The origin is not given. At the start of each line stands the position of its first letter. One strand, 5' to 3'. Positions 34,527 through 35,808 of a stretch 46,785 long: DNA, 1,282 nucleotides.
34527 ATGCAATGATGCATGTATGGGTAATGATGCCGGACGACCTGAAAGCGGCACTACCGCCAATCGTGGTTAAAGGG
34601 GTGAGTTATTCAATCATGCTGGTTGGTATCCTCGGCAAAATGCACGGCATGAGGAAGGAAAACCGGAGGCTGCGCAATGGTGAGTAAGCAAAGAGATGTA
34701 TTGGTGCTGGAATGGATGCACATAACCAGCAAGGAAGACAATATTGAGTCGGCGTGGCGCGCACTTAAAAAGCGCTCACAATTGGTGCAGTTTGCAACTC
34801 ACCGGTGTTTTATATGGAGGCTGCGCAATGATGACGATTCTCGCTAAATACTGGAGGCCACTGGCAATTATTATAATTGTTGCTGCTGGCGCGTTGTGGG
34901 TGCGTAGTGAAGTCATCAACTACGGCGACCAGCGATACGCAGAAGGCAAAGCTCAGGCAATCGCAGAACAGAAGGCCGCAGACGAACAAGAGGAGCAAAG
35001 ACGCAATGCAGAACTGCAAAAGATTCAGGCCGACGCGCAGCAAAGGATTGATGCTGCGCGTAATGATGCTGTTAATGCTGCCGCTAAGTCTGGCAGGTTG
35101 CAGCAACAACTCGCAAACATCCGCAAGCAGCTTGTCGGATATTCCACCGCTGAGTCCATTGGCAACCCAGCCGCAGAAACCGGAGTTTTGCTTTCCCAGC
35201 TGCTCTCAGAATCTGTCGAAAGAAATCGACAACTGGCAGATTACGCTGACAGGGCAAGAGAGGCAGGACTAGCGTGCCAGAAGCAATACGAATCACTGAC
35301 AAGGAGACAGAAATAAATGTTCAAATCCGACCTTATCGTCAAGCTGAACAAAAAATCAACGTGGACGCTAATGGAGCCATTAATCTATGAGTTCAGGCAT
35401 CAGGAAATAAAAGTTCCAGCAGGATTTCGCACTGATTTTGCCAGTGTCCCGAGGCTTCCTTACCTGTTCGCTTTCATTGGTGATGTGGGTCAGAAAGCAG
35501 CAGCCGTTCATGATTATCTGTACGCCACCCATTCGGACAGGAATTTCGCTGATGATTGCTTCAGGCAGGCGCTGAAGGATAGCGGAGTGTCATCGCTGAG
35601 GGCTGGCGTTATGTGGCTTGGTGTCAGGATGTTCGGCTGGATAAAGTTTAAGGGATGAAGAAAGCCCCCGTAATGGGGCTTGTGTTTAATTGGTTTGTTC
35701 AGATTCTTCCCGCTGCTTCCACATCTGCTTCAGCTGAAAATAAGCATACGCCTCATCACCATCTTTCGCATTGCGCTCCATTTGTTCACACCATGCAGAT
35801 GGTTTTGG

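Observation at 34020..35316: Lysis cassette with embedded Rz1, plus a second holin-like ORF at the window end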

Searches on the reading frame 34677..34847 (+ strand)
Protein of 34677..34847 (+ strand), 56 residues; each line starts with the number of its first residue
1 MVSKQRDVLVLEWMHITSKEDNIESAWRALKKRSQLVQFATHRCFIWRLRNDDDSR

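Call 10: search_protein_families(library=phrogs, proteins=[window:34677-34847:+], max_evalue=0.01)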
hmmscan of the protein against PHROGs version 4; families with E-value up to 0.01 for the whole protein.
window:34677-34847:+ (56 aa): 0 families

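Call 16: search_protein_families(library=ncbifam, proteins=[window:34677-34847:+], max_evalue=10)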
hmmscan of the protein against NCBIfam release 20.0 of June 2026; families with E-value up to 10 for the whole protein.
window:34677-34847:+ (56 aa): 1 family
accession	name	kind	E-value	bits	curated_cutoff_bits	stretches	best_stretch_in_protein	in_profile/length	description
TIGR01276.1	thiB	equivalog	0.14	11.4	317.15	1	10-37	163-190/324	thiamine ABC transporter substrate binding subunit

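Call 17: search_protein_families(library=pfam, proteins=[window:34677-34847:+], max_evalue=10)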
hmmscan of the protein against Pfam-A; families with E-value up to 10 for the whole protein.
window:34677-34847:+ (56 aa): 1 family
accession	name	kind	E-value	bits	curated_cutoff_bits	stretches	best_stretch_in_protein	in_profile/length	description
PF01205.25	UPF0029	-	0.17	12.3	27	1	17-53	12-45/107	Uncharacterized protein family UPF0029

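Call 61: search_dna_similar(query=window:34677-34844:+, collection=phages, mode=protein, max_rows=20, max_evalue=0.01)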
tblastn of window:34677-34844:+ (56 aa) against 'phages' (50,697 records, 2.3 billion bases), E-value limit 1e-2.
Records with a match: 9; places in all: 9; records where one place covers at least 80% of the query: 9.
Best place of each record, by identity: 80-90% 9.
By first word of the organism name: Salmonella 5; Escherichia 4.
By host as written in the record: Escherichia coli 3; Salmonella sp. 2; Salmonella enterica subsp. Typhimurium 2; Salmonella enterica subsp. enterica serovar Thyphimurium var. monophasic ... 1; Escherichia coli 192 1.
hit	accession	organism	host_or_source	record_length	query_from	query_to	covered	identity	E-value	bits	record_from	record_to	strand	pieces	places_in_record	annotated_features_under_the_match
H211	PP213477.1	Escherichia phage vB_Eco_ZCEC08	Escherichia coli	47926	1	56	100%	89.3%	2e-25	101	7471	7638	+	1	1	hypothetical protein | lysin | holin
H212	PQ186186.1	Salmonella phage vB_CECAV_048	Salmonella enterica subsp. enterica ...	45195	1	56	100%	82.1%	4e-23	95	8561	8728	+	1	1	hypothetical protein | Rz-like spanin | holin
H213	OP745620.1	Salmonella phage INT55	Salmonella sp.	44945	1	56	100%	80.4%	1e-22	93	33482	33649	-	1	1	hypothetical protein (x2) | spanin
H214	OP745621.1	Salmonella phage INT59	Salmonella sp.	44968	1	56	100%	80.4%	1e-22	93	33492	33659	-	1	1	hypothetical protein (x2) | spanin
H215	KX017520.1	Salmonella phage 64795_sal3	Salmonella enterica subsp. Typhimurium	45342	1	56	100%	80.4%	3e-22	92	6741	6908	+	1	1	hypothetical protein (x2)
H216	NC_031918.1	Salmonella phage 64795_sal3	Salmonella enterica subsp. Typhimurium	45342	1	56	100%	80.4%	3e-22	92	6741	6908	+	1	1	Rz-like spanin | holin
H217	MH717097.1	Escherichia phage C1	Escherichia coli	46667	1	51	91%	86.3%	9e-23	94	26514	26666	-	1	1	hypothetical protein | tail protein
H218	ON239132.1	Escherichia phage S192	Escherichia coli 192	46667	1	51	91%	86.3%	9e-23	94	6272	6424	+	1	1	hypothetical protein | tail protein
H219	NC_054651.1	Escherichia phage C1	Escherichia coli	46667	1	51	91%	86.3%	9e-23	94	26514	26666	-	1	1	holin | Rz-like spanin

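Call 79: get_annotated_region(hit=H211, flank=900)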
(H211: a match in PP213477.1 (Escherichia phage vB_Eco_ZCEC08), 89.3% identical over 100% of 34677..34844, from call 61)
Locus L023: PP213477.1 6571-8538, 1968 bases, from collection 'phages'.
description: Escherichia phage vB_Eco_ZCEC08, complete genome.
organism: Escherichia phage vB_Eco_ZCEC08 (NCBI taxid 3117423)
taxonomy: Viruses; Duplodnaviria; Heunggongvirae; Uroviricota; Caudoviricetes
host: Escherichia coli; source: sewage sample; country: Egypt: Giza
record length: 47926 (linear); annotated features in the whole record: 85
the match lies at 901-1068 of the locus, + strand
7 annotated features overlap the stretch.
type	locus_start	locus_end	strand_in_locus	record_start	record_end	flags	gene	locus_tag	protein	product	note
CDS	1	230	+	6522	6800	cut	-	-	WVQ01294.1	lysozyme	-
CDS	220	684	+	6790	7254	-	-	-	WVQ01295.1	lysozyme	-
CDS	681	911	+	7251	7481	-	-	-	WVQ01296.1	holin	-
CDS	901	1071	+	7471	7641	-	-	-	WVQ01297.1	hypothetical protein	-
CDS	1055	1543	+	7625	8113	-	-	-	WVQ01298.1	lysin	-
CDS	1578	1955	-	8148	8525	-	-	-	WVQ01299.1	hypothetical protein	-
CDS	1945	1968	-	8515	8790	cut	-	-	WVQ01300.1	hypothetical protein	-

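Call 80: get_annotated_region(hit=H212, flank=900)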
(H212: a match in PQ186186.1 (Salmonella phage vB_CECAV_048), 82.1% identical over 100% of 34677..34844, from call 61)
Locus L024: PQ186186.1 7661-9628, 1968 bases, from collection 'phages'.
description: Salmonella phage vB_CECAV_048, complete genome.
organism: Salmonella phage vB_CECAV_048 (NCBI taxid 3248863)
taxonomy: Viruses; Duplodnaviria; Heunggongvirae; Uroviricota; Caudoviricetes; Skatevirus
host: Salmonella enterica subsp. enterica serovar Thyphimurium var. monophasic Copenhague; source: poultry farm; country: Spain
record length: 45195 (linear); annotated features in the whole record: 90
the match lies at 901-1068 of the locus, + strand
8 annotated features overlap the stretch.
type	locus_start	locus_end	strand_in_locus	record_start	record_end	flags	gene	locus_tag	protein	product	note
CDS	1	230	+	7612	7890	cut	-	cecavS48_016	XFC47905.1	endolysin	-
CDS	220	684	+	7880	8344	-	-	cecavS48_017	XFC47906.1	endolysin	-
CDS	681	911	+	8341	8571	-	-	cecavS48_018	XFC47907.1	holin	-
CDS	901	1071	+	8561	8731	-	-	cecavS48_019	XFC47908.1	hypothetical protein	-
CDS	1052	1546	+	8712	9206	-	-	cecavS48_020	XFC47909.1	Rz-like spanin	-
CDS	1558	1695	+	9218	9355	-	-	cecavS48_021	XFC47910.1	hypothetical protein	-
CDS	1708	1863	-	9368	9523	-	-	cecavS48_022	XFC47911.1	hypothetical protein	-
CDS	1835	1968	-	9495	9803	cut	-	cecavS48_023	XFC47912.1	hypothetical protein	-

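Call 81: get_annotated_region(hit=H216, flank=900)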
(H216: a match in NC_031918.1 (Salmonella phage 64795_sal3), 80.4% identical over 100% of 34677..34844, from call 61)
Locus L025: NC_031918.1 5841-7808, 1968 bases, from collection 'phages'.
description: Salmonella phage 64795_sal3, complete genome.
organism: Salmonella phage 64795_sal3 (NCBI taxid 1813769)
taxonomy: Viruses; Duplodnaviria; Heunggongvirae; Uroviricota; Caudoviricetes; Saltrevirus; Saltrevirus sv64795sal3
host: Salmonella enterica subsp. Typhimurium; source: water buffalo feces; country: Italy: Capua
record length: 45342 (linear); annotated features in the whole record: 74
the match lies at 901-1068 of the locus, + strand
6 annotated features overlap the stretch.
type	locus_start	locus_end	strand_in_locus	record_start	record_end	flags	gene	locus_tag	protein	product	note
CDS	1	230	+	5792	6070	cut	-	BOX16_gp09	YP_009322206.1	endolysin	ORF9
CDS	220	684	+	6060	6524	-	-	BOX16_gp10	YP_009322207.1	endolysin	-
CDS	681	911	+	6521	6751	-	-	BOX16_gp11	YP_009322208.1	holin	ORF11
CDS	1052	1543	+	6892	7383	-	-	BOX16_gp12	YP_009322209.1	Rz-like spanin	ORF12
CDS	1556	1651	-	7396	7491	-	-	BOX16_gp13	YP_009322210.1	hypothetical protein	ORF13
CDS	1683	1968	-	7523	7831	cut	-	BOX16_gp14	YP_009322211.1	hypothetical protein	ORF14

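Call 82: get_annotated_region(hit=H219, flank=900)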
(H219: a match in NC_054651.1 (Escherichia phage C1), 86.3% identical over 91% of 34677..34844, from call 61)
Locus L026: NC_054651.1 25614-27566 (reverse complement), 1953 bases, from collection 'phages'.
description: Escherichia phage C1, complete genome.
organism: Escherichia phage C1 (NCBI taxid 2340716)
taxonomy: Viruses; Duplodnaviria; Heunggongvirae; Uroviricota; Caudoviricetes; Deseoctovirus; Deseoctovirus C1
host: Escherichia coli; source: swine fecal matter; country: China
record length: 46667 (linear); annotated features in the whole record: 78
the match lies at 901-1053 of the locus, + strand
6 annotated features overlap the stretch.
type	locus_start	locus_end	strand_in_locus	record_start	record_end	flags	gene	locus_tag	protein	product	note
CDS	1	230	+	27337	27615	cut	-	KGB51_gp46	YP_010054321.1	endolysin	ORF47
CDS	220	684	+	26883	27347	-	-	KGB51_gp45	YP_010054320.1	endolysin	ORF46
CDS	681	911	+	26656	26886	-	-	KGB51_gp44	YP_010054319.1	holin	ORF45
CDS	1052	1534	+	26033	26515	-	-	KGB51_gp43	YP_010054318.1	Rz-like spanin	ORF44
CDS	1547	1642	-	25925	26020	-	-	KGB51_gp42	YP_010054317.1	hypothetical protein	ORF43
CDS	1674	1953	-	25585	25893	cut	-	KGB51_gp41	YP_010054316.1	hypothetical protein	ORF42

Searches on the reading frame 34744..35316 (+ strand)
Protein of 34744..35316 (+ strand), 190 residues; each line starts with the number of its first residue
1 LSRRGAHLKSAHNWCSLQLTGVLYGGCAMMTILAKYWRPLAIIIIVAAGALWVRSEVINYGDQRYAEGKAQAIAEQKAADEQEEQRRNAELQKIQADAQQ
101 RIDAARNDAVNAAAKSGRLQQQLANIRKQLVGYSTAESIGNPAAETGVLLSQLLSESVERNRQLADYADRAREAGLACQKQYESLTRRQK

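Call 4: search_protein_families(library=pfam, proteins=[window:34744-35316:+], max_evalue=0.1)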
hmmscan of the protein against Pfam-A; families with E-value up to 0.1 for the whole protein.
window:34744-35316:+ (190 aa): 3 families
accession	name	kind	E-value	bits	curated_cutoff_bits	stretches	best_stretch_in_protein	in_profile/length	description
PF10721.14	DUF2514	-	1.5e-30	106.8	26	1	37-187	1-161/161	Protein of unknown function (DUF2514)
PF21741.2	DUF6867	-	0.019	15.8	27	1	14-46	4-38/106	Domain of unknown function (DUF6867)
PF18196.7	Cdh1_DBD_1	-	0.038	14.7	26.4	1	63-125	38-101/120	Chromodomain helicase DNA-binding domain 1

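Call 10: search_protein_families(library=phrogs, proteins=[window:34828-35316:+], max_evalue=0.01)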
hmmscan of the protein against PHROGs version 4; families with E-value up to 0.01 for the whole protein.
window:34828-35316:+ (162 aa): 4 families
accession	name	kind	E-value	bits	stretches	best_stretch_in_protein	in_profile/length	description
phrog_312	-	lysis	1.5e-48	166.1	1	1-161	1-172/173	Rz-like spanin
phrog_36833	-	unknown function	0.00079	20.9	1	115-156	32-73/80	-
phrog_3450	-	unknown function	0.00086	20.2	1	2-102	4-104/137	-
phrog_24502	-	other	0.005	17.9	1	16-94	40-122/177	zinc-finger domain protein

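Call 16: search_protein_families(library=ncbifam, proteins=[window:34828-35316:+], max_evalue=10)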
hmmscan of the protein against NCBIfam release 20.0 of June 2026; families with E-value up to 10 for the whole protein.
window:34828-35316:+ (162 aa): 4 families
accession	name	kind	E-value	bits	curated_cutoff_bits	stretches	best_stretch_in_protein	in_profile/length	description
NF002899.0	PRK03449.1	equivalog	0.034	13.3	276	1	1-92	224-320/359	membrane protein insertase YidC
TIGR01730.1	RND_mfp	subfamily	0.048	12.6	94.9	1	40-102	70-132/322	efflux RND transporter periplasmic adaptor subunit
NF006293.0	PRK08476.1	equivalog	0.1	12.8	118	1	24-88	27-89/141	F0F1 ATP synthase subunit B'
NF038025.1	dapto_LiaX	exception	0.4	9.3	350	1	45-144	63-158/512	daptomycin-sensing surface protein LiaX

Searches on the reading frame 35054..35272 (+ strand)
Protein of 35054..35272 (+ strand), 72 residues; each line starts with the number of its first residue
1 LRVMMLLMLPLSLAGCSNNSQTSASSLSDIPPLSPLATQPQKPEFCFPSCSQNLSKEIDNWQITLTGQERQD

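Call 4: search_protein_families(library=pfam, proteins=[window:35054-35272:+], max_evalue=0.1)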
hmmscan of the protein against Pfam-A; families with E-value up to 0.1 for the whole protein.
window:35054-35272:+ (72 aa): 1 family
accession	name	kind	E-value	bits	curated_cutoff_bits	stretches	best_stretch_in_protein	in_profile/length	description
PF25682.1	Phage_VG64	-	0.031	14.5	27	0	3-28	8-33/127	Mycobacterium phage VG64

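Call 10: search_protein_families(library=phrogs, proteins=[window:35054-35272:+], max_evalue=0.01)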
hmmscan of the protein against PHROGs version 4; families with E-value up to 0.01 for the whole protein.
window:35054-35272:+ (72 aa): 2 families
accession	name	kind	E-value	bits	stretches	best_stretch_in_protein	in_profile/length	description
phrog_11621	-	lysis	1.2e-33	115.7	1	1-72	8-79/88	Rz-like spanin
phrog_456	-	lysis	0.0022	18.6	1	2-62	12-70/102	Rz-like spanin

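Call 16: search_protein_families(library=ncbifam, proteins=[window:35054-35272:+], max_evalue=10)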
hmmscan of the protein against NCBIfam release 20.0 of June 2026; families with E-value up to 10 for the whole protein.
window:35054-35272:+ (72 aa): 4 families
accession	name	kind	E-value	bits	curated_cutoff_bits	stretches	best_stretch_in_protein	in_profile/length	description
NF008048.1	PRK10781.1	equivalog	0.084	13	140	1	1-43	1-41/134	Rcs stress response system protein RcsF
NF007990.1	PRK10718.1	equivalog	0.1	12.3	207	1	4-29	4-29/189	RpoE-regulated lipoprotein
NF033216.1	lipo_YgdI_YgdR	subfamily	0.12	12.3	42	1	3-21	6-24/71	YgdI/YgdR family lipoprotein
NF033553.1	MerP_Gpos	exception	0.25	11.2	110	1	1-24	6-29/112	mercury resistance system substrate-binding protein MerP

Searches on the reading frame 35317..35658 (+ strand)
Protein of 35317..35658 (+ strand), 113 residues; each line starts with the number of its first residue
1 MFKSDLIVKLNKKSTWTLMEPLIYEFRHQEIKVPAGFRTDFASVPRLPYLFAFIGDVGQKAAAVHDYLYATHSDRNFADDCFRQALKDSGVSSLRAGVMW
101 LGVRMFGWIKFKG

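Call 4: search_protein_families(library=pfam, proteins=[window:35317-35658:+], max_evalue=0.1)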
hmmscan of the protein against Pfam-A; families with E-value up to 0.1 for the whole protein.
window:35317-35658:+ (113 aa): 1 family
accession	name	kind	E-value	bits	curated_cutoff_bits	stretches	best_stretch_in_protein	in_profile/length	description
PF07087.16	DUF1353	-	8.6e-25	86.6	22.5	1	16-103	1-91/91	Protein of unknown function (DUF1353)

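Call 10: search_protein_families(library=phrogs, proteins=[window:35317-35658:+], max_evalue=0.01)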
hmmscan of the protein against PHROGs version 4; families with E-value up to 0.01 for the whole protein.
window:35317-35658:+ (113 aa): 2 families
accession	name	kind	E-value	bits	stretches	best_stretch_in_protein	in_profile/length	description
phrog_1158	-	tail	4.3e-37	128.7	1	2-112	10-132/205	tail assembly chaperone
phrog_6098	-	unknown function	7.5e-07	30.4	1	63-112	22-72/78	-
